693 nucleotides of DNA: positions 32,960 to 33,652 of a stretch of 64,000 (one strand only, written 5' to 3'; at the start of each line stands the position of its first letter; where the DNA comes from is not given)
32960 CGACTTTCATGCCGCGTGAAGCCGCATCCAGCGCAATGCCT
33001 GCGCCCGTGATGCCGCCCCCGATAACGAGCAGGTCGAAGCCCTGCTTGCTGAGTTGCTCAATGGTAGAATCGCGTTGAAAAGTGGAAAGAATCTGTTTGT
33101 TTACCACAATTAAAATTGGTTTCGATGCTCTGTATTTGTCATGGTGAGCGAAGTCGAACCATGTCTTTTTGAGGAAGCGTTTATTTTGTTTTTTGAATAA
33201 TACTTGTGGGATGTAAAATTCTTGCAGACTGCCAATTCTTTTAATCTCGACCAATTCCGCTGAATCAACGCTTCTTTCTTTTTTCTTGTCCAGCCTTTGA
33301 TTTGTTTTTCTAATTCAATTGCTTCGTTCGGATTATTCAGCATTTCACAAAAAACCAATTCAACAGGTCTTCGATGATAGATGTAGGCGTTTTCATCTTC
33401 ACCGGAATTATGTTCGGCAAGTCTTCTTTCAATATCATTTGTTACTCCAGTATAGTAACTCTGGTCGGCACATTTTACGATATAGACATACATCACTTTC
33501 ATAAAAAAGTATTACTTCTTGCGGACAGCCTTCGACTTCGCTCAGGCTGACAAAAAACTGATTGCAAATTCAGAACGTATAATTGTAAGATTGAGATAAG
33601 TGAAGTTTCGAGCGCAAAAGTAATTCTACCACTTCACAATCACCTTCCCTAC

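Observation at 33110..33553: GIY-YIG nuclease gene bracketed by inverted copies of a dispersed hairpin repeat: a REPtron-like unit without a RAYT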

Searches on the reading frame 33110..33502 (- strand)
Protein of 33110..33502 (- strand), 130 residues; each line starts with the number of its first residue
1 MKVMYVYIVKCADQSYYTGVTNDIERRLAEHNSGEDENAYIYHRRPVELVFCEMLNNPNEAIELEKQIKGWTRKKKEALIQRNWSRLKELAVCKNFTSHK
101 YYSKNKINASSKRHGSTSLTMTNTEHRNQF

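Call 8: search_protein_families(library=pfam, proteins=[window:33110-33502:-], max_evalue=0.01)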
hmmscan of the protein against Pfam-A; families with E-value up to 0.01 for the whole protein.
window:33110-33502:- (130 aa): 1 family
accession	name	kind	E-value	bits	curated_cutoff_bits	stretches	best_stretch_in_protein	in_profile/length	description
PF01541.30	GIY-YIG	-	3.7e-19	69.2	22.6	1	4-76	2-76/78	GIY-YIG catalytic domain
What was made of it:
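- On UPF0213 / COG2827 small GIY-YIG nucleases: PF01541 at E 3.7e-19 covers residues 4-76 (call 8).
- Checked: The enclosed ORF (33110-33502, minus strand, 130 aa) matches Pfam GIY-YIG at E 3.7e-19 (call 8).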

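Call 12: find_homologous_proteins(query=window:33110-33502:-, max_evalue=0.00001)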
Query window:33110-33502:- (130 aa): 1824 proteins with E <= 0.00001 among 1846 candidates; the best 120 are listed.
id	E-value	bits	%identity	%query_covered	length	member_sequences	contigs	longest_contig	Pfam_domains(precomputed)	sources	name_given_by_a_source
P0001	3.5e-82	290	100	100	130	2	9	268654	PF01541.31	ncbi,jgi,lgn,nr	ncbi:MAG: GIY-YIG nuclease family protein [Chitinophagales bacterium]|nr:GIY-YIG nuclease family pro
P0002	1.8e-58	214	84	92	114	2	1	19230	PF01541.31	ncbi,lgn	-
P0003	3.0e-58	213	77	94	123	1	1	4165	PF01541.31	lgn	-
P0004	5.0e-56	206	79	91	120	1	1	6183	PF01541.31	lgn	-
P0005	9.2e-55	202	88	78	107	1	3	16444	PF01541.31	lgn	-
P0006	1.4e-52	195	70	96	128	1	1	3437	PF01541.31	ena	-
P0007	4.3e-51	190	79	82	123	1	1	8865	PF01541.31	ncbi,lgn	-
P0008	6.1e-45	170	73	80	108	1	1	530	PF01541.31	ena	-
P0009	1.2e-44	169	75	78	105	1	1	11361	PF01541.31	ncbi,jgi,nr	ncbi:MAG: GIY-YIG nuclease family protein [Bacteroidetes bacterium]|jgi:putative endonuclease|nr:GIY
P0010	1.0e-43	166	65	85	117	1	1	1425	PF01541.31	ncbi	-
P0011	5.5e-42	161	71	78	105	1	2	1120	PF01541.31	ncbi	-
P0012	1.0e-41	160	63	83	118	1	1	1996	PF01541.31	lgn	-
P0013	1.9e-41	159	70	78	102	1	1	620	PF01541.31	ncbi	-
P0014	3.0e-41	158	60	88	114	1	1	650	PF01541.31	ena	-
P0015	1.3e-40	156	68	80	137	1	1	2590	PF01541.31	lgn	-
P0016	6.2e-40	154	70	76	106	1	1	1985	PF01541.31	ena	-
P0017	7.9e-40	154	66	79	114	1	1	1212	PF01541.31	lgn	-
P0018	1.7e-39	153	67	80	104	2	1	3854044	PF01541.31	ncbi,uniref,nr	ncbi:GIY-YIG nuclease family protein [Pedobacter aquae]|uniref:GIY-YIG nuclease family protein n=1 T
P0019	2.5e-39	152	63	86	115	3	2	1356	PF01541.31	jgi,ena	jgi:putative endonuclease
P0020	3.8e-39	151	56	90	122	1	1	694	PF01541.31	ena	-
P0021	4.2e-39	151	64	80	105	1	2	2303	PF01541.31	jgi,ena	-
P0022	4.3e-39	151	65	82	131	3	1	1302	PF01541.31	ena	-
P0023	6.9e-39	151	67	81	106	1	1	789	PF01541.31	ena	-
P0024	1.3e-38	150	61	84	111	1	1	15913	PF01541.31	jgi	jgi:putative endonuclease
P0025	1.5e-38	150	55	95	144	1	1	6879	PF01541.31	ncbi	-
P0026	2.1e-38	149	62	86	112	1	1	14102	PF01541.31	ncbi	-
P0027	2.2e-38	149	66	77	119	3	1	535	PF01541.31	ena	-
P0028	2.3e-38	149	56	96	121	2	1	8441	PF01541.31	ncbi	-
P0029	2.8e-38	149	62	82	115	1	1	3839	PF01541.31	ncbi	-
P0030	2.8e-38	149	65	80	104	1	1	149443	PF01541.31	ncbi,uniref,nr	ncbi:GIY-YIG nuclease family protein [Pedobacter puniceum]|uniref:GIY-YIG nuclease family protein n=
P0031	3.0e-38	149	59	88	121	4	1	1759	PF01541.31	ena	-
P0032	4.6e-38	148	68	76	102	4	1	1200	PF01541.31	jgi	jgi:putative endonuclease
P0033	4.7e-38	148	62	82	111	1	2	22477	PF01541.31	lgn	-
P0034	5.4e-38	148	65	79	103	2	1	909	PF01541.31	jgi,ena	-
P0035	5.7e-38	148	63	82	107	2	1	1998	PF01541.31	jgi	jgi:putative endonuclease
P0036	6.1e-38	148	65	76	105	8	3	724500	PF01541.31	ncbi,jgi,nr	ncbi:MAG: GIY-YIG nuclease family protein [Bacteroidetes bacterium]|nr:GIY-YIG nuclease family prote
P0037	9.9e-38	147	59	85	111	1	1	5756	PF01541.31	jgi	jgi:putative endonuclease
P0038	1.3e-37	147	63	77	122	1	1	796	PF01541.31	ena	-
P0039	1.6e-37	146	63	85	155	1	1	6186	PF01541.31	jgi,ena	-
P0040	2.3e-37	146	63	80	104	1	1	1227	PF01541.31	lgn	-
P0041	2.4e-37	146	60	78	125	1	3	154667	PF01541.31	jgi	jgi:putative endonuclease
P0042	2.6e-37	146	63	77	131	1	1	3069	PF01541.31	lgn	-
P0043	3.0e-37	145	61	82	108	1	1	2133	PF01541.31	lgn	-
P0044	3.0e-37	145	61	81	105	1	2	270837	PF01541.31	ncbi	-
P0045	3.3e-37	145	66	76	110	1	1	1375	PF01541.31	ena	-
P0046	3.3e-37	145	61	82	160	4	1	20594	PF01541.31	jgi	-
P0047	4.5e-37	145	62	81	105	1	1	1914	PF01541.31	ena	-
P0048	4.8e-37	145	62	79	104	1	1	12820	PF01541.31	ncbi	-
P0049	4.8e-37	145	64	80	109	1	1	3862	PF01541.31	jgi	jgi:putative endonuclease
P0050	5.2e-37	145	64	79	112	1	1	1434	PF01541.31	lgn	-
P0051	5.4e-37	145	64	80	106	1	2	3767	PF01541.31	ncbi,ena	ncbi:hypothetical protein ES705_46074 [subsurface metagenome]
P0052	7.4e-37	144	63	82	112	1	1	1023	PF01541.31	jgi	jgi:putative endonuclease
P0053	7.8e-37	144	65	75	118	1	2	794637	PF01541.31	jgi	jgi:putative endonuclease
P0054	7.8e-37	144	65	76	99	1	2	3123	PF01541.31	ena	-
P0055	8.8e-37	144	62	76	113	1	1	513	PF01541.31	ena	-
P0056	9.3e-37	144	66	73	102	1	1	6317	PF01541.31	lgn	-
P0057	9.8e-37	144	66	75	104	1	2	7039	PF01541.31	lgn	-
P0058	9.8e-37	144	61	77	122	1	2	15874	PF01541.31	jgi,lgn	-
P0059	9.9e-37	144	62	79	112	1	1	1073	PF01541.31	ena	-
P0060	1.1e-36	144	61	85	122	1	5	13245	PF01541.31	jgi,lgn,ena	-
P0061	1.1e-36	144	64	78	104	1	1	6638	PF01541.31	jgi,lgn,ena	-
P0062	1.5e-36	143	57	87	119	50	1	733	PF01541.31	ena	-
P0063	1.9e-36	143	66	75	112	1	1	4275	PF01541.31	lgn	-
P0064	2.0e-36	143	63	79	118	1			PF01541.31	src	-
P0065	2.1e-36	143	60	82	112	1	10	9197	PF01541.31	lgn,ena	-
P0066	2.4e-36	142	58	85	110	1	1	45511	PF01541.31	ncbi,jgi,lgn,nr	ncbi:MAG: GIY-YIG nuclease family protein [Bacteroidales bacterium]|jgi:putative endonuclease|nr:GIY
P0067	2.7e-36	142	62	81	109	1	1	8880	PF01541.31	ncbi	-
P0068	3.2e-36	142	57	87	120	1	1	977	PF01541.31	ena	-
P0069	3.3e-36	142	63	80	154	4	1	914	PF01541.31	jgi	jgi:putative endonuclease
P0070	3.6e-36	142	64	76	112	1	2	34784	PF01541.31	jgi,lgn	-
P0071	3.7e-36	142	62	80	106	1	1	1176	PF01541.31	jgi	jgi:putative endonuclease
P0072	4.2e-36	142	65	77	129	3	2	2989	PF01541.31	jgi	jgi:putative endonuclease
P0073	4.3e-36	142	67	77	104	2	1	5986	PF01541.31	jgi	jgi:putative endonuclease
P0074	4.7e-36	142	57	85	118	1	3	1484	PF01541.31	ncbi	-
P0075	4.9e-36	141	54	87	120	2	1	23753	PF01541.31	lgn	-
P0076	5.0e-36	141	61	79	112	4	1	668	PF01541.31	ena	-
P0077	5.0e-36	141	61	83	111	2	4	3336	PF01541.31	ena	-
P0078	5.1e-36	141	63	77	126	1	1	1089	PF01541.31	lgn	-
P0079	5.1e-36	141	63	80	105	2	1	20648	PF01541.31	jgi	jgi:putative endonuclease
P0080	5.1e-36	141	55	98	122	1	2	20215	PF01541.31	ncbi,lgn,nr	ncbi:MAG: GIY-YIG nuclease family protein [Bacteroidetes bacterium]|nr:GIY-YIG nuclease family prote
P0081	5.3e-36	141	67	73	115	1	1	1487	PF01541.31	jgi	jgi:putative endonuclease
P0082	5.5e-36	141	63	80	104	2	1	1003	PF01541.31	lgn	-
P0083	6.0e-36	141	61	81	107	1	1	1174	PF01541.31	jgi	jgi:putative endonuclease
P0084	6.3e-36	141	63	77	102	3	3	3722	PF01541.31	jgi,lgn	jgi:putative endonuclease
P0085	7.3e-36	141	61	73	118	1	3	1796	PF01541.31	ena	-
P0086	8.9e-36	141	65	74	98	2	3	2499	PF01541.31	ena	-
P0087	9.4e-36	141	58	82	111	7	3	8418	PF01541.31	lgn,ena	-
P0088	9.5e-36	141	63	81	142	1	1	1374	PF01541.31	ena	-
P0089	1.0e-35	140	64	77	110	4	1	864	PF01541.31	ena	-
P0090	1.2e-35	140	67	76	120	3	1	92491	PF01541.31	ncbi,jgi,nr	ncbi:MAG: GIY-YIG nuclease family protein [Tenuifilaceae bacterium]|jgi:putative endonuclease|nr:GIY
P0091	1.2e-35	140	61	77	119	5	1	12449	PF01541.31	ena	-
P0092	1.3e-35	140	63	73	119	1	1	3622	PF01541.31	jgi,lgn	jgi:putative endonuclease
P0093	1.4e-35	140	56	89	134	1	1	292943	PF01541.31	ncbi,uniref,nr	ncbi:GIY-YIG nuclease family protein [Pedobacter aquatilis]|uniref:GIY-YIG nuclease family protein n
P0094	1.5e-35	140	61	77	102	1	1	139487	PF01541.31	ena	-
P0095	1.6e-35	140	65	72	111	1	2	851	PF01541.31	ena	-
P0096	1.7e-35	140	62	77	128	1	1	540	PF01541.31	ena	-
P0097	1.9e-35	140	68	76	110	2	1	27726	PF01541.31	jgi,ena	-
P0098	2.0e-35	139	64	77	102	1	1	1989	PF01541.31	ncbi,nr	ncbi:MAG: GIY-YIG nuclease family protein [Sphingobacteriales bacterium]|nr:GIY-YIG nuclease family 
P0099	2.0e-35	139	55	94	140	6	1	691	PF01541.31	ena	-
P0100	2.1e-35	139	62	80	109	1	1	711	PF01541.31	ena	-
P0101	2.1e-35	139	68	75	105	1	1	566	PF01541.31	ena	-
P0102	2.1e-35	139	67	75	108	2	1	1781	PF01541.31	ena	-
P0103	2.1e-35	139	66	73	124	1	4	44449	PF01541.31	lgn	-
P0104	2.4e-35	139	64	76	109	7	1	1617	PF01541.31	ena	-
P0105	2.5e-35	139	64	72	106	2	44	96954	PF01541.31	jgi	jgi:putative endonuclease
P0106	2.5e-35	139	65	73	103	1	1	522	PF01541.31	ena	-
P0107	2.7e-35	139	61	77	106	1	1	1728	PF01541.31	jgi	jgi:putative endonuclease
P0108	2.8e-35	139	61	78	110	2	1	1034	PF01541.31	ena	-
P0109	2.8e-35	139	64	75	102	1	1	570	PF01541.31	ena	-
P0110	2.9e-35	139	64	77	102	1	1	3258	PF01541.31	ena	-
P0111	3.0e-35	139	64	78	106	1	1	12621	PF01541.31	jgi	jgi:putative endonuclease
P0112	3.1e-35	139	61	77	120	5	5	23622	PF01541.31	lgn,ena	-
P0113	3.5e-35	139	62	82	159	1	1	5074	PF01541.31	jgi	jgi:putative endonuclease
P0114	3.9e-35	139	66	77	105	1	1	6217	PF01541.31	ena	-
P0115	4.2e-35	138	62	78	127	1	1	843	PF01541.31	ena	-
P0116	4.4e-35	138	61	82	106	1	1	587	PF01541.31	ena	-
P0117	4.9e-35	138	62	76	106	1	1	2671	PF01541.31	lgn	-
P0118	5.3e-35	138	61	77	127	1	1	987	PF01541.31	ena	-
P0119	5.8e-35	138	58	82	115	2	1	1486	PF01541.31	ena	-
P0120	6.2e-35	138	57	92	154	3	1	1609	PF01541.31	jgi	jgi:putative endonuclease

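Call 17: find_encoding_contigs(protein=P0001, flank=3000, max_places=10)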
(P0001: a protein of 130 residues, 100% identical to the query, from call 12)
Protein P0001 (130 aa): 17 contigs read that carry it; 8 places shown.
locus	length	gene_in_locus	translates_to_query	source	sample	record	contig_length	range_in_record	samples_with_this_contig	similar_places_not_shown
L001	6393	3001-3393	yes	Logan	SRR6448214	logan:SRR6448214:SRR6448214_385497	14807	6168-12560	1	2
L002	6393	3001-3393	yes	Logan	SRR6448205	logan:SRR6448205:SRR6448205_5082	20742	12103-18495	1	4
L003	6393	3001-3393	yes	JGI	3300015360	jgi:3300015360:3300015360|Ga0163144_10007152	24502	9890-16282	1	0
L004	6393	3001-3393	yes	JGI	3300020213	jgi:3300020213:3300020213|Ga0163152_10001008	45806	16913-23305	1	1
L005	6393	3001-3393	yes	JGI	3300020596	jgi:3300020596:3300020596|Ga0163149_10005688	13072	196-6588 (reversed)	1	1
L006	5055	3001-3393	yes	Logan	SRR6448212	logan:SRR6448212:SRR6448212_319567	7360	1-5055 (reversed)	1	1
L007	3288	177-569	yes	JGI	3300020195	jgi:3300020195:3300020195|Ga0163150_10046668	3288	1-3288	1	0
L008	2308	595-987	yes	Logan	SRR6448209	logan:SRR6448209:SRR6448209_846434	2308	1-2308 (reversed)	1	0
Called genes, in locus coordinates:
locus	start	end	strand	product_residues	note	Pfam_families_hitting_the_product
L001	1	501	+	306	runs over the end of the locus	PF02274:ADI (faint), PF19420:DDAH_eukar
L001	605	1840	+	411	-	PF02274:ADI, PF19420:DDAH_eukar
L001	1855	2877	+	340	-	PF08240:ADH_N, PF00107:ADH_zinc_N, PF13602:ADH_zinc_N_2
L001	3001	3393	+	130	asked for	PF01541:GIY-YIG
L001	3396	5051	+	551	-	PF00890:FAD_binding_2 (faint), PF01266:DAO, PF12831:FAD_oxidored (weak), PF16901:DAO_C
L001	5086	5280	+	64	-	PF18506:RelB-like (weak)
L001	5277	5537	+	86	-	PF05016:ParE_toxin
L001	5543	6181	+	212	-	PF04028:DUF374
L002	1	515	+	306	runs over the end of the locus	PF02274:ADI (faint), PF19420:DDAH_eukar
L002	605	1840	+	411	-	PF02274:ADI, PF19420:DDAH_eukar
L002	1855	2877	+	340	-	PF08240:ADH_N, PF00107:ADH_zinc_N, PF13602:ADH_zinc_N_2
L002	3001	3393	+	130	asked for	PF01541:GIY-YIG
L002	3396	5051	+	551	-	PF00890:FAD_binding_2 (faint), PF01266:DAO, PF12831:FAD_oxidored (weak), PF16901:DAO_C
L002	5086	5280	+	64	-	PF18506:RelB-like (weak)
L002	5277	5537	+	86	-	PF05016:ParE_toxin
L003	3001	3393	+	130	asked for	PF01541:GIY-YIG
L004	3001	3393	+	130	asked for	PF01541:GIY-YIG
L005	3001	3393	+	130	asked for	PF01541:GIY-YIG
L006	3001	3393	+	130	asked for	PF01541:GIY-YIG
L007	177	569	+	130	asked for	PF01541:GIY-YIG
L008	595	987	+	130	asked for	PF01541:GIY-YIG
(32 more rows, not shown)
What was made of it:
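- All 17 contigs with the exact protein show one context (call 17).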

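Call 19: find_encoding_contigs(protein=P0002, flank=4000, max_places=4)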
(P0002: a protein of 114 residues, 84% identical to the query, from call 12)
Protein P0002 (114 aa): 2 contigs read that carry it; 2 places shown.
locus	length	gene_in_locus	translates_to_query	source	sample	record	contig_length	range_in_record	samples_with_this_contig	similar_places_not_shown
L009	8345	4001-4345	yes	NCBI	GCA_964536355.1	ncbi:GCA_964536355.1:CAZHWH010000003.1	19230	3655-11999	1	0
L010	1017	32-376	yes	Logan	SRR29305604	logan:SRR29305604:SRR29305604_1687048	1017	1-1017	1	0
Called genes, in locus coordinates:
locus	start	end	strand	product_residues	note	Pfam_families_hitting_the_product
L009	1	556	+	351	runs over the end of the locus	PF03372:Exo_endo_phos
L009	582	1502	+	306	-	PF02274:ADI (faint)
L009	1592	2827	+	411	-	PF02274:ADI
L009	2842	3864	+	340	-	PF08240:ADH_N, PF00107:ADH_zinc_N, PF13602:ADH_zinc_N_2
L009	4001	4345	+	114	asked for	PF01541:GIY-YIG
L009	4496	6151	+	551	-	PF00890:FAD_binding_2 (faint), PF01266:DAO, PF12831:FAD_oxidored (weak), PF16901:DAO_C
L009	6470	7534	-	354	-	PF11751:PorP_SprF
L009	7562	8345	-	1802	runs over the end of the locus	PF22352:K319L-like_PKD (faint), PF13573:SprB, PF13585:CHU_C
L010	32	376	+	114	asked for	PF01541:GIY-YIG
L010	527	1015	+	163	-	?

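Call 20: find_encoding_contigs(protein=P0005, flank=4000, max_places=4)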
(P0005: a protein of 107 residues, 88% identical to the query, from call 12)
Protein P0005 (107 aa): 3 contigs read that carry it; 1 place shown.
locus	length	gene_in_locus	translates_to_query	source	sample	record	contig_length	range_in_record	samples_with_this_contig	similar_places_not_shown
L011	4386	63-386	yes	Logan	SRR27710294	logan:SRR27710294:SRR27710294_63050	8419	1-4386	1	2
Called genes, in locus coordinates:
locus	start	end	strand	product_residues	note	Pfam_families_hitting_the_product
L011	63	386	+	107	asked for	PF01541:GIY-YIG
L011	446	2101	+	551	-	PF00890:FAD_binding_2 (faint), PF01266:DAO, PF12831:FAD_oxidored (weak), PF16901:DAO_C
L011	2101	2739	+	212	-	PF04028:DUF374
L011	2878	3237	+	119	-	-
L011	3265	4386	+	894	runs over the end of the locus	PF02415:Chlam_PMP (faint), PF00801:PKD (faint), PF19081:Ig_7 (faint), PF18962:Por_Secre_tail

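Call 21: find_encoding_contigs(protein=P0007, flank=4000, max_places=4)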
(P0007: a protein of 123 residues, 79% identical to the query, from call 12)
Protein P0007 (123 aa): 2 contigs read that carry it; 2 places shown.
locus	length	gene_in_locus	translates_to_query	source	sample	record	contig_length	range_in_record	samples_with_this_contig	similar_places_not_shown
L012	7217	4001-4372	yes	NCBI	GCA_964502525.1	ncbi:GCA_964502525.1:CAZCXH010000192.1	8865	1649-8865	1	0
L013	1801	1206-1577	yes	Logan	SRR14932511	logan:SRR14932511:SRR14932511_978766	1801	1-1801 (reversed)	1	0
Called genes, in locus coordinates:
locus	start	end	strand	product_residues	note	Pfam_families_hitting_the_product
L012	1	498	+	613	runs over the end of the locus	PF13231:PMT_2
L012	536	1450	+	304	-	PF19420:DDAH_eukar, PF02274:ADI (faint)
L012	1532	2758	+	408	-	PF02274:ADI, PF19420:DDAH_eukar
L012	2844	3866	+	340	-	PF08240:ADH_N, PF00107:ADH_zinc_N, PF13602:ADH_zinc_N_2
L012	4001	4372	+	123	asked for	PF01541:GIY-YIG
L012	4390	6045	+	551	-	PF00890:FAD_binding_2 (faint), PF01266:DAO, PF16901:DAO_C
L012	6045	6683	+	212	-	PF04028:DUF374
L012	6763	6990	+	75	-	-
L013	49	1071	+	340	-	PF08240:ADH_N, PF00107:ADH_zinc_N, PF13602:ADH_zinc_N_2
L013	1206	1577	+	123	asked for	PF01541:GIY-YIG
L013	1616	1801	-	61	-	?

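Call 27: find_related_loci(query=A1, collection=genome_contigs, flank=10000)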
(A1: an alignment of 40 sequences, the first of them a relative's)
Query A1 (130 aa) in genome_contigs; peptide patterns used: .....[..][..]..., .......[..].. (x = any residue, [..] = any of these).
600 stretches matched a pattern (row limit reached: there are more); 582 encode a relative of the query (tblastn E <= 1e-3); the best 80 are kept; 80 distinct loci.
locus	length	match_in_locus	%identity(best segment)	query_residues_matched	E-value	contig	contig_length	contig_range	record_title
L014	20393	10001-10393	55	3-124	1e-43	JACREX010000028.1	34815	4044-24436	MAG: Bacteroidia bacterium isolate NC_groundwater_1710_Pr3_B-0.1um_39_22 SR-2_scaffold_141_411773, whole genome shotgun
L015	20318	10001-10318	64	1-104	5e-42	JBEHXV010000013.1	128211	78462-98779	MAG: Bacteroidota bacterium isolate ES1.bin.99 NODE_148_length_128211_cov_5.856009, whole genome shotgun sequence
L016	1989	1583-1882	64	1-100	2e-40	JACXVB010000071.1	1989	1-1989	MAG: Sphingobacteriales bacterium isolate JN15.004 scaffold_10163, whole genome shotgun sequence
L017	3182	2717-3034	58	1-106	3e-40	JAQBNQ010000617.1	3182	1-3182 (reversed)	MAG: Bacteroidota bacterium isolate RYN_297 scaffold_94343, whole genome shotgun sequence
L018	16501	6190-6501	61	1-104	8e-40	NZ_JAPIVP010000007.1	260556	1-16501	Pedobacter sp. PF22-3 P.sp._PF22-3_LCCC_2175_contig_7, whole genome shotgun sequence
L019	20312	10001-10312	60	1-104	5e-40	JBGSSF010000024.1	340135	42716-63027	MAG: Bacteroidales bacterium isolate JTS-AC376 k141_1036774, whole genome shotgun sequence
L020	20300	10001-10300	62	1-100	1e-39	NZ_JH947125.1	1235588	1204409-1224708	Pedobacter arcticus A12 Scaffold1, whole genome shotgun sequence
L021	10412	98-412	58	1-105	4e-39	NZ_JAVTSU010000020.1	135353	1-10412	Pedobacter miscanthi strain DE_0302 contig_0020, whole genome shotgun sequence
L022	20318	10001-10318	59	1-104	1e-38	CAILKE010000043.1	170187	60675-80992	MAG: uncultured Bacteroidetes bacterium isolate Ja1_bin-1594 genome assembly, contig: bin-1594:43/79, whole genome shotg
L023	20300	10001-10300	60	1-100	2e-38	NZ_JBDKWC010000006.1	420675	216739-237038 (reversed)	Flavobacterium olei strain JCM 31673 NODE_6_length_420675_cov_215.505133, whole genome shotgun sequence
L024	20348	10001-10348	53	1-116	2e-38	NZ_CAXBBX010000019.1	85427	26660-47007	MAG: uncultured Algoriphagus sp. isolate ERR2762102_binner123_Refined_58 ERZ3421852.438, whole genome shotgun sequence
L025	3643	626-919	61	1-99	2e-38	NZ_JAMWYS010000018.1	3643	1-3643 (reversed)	Solitalea agri strain MAHUQ-68 GCM70023251_36, whole genome shotgun sequence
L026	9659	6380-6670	60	6-102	6e-38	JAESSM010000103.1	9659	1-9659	MAG: Bacteroidia bacterium isolate NORP286 MHASMcontig_227685, whole genome shotgun sequence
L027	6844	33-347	58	1-105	2e-37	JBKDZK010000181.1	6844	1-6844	MAG: Draconibacterium sp. isolate VLC_126 k121_15295417, whole genome shotgun sequence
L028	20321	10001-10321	57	1-107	2e-37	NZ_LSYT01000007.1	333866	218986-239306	Flavobacterium chilense strain LMG 26360 contig7, whole genome shotgun sequence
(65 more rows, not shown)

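Call 43: search_solved_structures(query=A1, max_evalue=0.01, show_alignments=2)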
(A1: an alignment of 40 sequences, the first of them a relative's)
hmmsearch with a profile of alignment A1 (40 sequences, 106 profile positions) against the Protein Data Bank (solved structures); distinct sequences matched with E-value up to 0.01: 2.
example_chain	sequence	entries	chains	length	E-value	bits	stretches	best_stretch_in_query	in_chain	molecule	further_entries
1zg2_A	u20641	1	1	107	3.8e-19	71.9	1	4-94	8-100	Hypothetical UPF0213 protein BH0048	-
1ywl_A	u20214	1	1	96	1.8e-15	60.1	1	2-80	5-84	Hypothetical UPF0213 protein EF2693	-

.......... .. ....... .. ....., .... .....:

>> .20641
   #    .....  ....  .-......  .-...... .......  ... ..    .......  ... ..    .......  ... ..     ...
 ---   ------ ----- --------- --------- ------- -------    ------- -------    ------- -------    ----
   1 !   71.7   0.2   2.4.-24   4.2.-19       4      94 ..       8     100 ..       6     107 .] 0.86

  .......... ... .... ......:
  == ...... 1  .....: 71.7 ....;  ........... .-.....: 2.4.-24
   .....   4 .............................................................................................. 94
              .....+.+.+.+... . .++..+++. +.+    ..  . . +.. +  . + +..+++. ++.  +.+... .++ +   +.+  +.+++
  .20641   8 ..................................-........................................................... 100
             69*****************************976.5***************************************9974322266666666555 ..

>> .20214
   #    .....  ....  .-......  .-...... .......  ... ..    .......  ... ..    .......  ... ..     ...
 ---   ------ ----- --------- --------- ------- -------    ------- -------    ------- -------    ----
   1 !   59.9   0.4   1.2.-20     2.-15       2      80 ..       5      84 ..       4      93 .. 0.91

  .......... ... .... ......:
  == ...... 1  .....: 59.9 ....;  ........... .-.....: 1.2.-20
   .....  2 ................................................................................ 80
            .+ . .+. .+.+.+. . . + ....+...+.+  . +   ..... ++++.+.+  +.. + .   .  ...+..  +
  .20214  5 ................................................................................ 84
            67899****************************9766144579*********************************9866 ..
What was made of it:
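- On UPF0213 / COG2827 small GIY-YIG nucleases: 1ZG2 at E 3.8e-19 and 1YWL at E 1.8e-15 by profile (call 43).
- Closest known: UPF0213 / COG2827 proteins. Same: The profile matches 1ZG2 at E 4e-19 (call 43).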

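Call 44: search_protein_families(library=ncbifam, proteins=[window:33110-33502:-], max_evalue=0.01)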
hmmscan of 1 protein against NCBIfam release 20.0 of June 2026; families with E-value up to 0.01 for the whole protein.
window:33110-33502:- (130 aa): 0 families

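Call 45: search_protein_families(library=phrogs, proteins=[window:33110-33502:-], max_evalue=0.001)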
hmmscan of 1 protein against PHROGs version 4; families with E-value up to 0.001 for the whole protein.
window:33110-33502:- (130 aa): 0 families
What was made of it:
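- Tried and rejected: No PHROG or NCBIfam hit (calls 44, 45).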
